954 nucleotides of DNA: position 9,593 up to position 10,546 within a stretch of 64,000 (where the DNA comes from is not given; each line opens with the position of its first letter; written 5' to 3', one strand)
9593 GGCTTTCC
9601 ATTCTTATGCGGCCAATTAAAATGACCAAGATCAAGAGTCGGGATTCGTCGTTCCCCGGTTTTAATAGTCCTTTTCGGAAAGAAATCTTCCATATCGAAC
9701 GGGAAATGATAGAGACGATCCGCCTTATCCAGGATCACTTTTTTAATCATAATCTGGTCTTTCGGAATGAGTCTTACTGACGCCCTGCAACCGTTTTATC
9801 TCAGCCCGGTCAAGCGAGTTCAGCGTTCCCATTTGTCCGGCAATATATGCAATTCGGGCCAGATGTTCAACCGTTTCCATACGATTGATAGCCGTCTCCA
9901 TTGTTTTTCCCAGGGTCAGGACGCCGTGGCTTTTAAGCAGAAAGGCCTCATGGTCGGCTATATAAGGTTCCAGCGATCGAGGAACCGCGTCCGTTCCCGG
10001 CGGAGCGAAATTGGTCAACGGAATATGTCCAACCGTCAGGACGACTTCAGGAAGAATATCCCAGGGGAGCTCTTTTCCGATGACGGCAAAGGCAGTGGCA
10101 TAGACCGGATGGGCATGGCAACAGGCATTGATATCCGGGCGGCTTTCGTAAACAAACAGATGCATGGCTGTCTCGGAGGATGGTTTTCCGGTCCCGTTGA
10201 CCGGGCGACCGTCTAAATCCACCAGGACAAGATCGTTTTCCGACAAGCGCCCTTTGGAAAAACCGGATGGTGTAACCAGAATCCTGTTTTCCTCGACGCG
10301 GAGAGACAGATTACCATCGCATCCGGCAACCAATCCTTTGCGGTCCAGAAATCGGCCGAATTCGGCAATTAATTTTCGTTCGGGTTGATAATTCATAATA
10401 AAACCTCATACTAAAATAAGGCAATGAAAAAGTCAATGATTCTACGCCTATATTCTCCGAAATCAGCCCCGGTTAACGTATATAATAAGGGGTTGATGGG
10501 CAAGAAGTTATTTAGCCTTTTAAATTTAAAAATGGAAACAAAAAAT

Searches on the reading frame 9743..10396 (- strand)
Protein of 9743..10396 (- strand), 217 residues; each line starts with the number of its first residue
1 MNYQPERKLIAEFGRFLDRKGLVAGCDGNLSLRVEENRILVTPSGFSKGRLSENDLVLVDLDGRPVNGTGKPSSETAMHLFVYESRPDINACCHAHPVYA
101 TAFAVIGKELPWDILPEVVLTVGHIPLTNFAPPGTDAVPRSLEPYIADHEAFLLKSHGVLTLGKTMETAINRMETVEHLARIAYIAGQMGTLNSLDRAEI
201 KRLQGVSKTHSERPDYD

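Call 24: search_protein_families(library=pfam, proteins=[window:9743-10396:-], max_evalue=0.001)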
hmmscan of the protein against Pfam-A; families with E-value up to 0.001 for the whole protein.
window:9743-10396:- (217 aa): 1 family
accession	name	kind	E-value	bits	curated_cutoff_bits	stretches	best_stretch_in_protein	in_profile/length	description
PF00596.27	Aldolase_II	-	5.4e-52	176.8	22.2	1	9-184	2-183/183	Class II Aldolase and Adducin N-terminal domain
